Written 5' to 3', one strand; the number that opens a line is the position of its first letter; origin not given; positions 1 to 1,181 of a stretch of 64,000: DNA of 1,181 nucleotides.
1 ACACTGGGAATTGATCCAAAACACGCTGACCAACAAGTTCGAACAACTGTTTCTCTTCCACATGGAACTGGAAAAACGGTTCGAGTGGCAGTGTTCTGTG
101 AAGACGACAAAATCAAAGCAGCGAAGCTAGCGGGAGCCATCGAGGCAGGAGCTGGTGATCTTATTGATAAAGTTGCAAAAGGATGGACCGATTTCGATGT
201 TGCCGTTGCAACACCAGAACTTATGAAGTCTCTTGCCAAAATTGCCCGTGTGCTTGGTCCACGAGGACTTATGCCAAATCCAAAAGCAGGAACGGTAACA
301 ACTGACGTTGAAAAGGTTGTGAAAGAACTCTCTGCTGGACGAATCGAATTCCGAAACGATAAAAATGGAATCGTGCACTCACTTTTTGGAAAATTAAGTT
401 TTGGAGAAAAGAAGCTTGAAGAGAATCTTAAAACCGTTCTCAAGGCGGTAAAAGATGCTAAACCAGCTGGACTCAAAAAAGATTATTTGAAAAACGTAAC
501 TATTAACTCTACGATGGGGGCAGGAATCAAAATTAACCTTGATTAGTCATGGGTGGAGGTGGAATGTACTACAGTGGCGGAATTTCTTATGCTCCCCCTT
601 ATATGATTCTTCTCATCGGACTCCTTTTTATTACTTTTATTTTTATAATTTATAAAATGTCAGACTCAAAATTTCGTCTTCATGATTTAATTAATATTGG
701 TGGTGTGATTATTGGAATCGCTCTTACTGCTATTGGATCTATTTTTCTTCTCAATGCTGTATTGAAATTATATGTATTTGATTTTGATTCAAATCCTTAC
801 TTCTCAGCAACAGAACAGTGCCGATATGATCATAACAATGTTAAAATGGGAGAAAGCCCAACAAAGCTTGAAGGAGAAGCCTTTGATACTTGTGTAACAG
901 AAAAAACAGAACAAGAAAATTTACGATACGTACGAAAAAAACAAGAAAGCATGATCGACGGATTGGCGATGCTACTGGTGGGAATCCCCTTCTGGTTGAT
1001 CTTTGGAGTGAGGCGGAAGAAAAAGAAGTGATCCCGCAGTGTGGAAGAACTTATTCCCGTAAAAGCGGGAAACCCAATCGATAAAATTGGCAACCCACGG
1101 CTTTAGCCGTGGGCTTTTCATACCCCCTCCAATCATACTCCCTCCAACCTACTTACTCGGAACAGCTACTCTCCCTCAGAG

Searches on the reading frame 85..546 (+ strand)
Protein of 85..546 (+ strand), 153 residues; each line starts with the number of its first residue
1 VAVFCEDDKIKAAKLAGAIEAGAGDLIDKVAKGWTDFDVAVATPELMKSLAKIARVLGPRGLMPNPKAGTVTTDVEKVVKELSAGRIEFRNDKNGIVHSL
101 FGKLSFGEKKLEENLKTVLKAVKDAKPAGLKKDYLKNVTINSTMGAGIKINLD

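Call 11: search_protein_families(library=pfam, proteins=[window:85-546:+], max_evalue=0.01)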
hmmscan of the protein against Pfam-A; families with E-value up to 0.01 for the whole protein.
window:85-546:+ (153 aa): 1 family
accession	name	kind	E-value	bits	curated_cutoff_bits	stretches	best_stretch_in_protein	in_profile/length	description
PF00687.26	Ribosomal_L1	-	6e-43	147.2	32.2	1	2-145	48-197/198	Ribosomal protein L1p/L10e family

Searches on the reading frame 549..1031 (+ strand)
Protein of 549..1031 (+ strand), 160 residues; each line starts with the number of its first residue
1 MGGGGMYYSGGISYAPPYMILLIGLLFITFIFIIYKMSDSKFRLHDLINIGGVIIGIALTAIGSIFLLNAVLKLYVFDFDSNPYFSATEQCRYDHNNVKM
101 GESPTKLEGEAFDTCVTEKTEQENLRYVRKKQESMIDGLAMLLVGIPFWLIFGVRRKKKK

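Call 11: search_protein_families(library=pfam, proteins=[window:549-1031:+], max_evalue=0.01)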
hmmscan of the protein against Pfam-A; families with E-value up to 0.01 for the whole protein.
window:549-1031:+ (160 aa): 2 families
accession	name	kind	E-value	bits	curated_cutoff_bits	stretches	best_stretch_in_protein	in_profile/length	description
PF18920.5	DUF5671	-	0.00059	20.2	28.4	0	119-156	34-65/132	Domain of unknown function (DUF5671)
PF05251.17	Ost5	-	0.0096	16.6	27.4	0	20-71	18-69/73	Oligosaccharyltransferase subunit 5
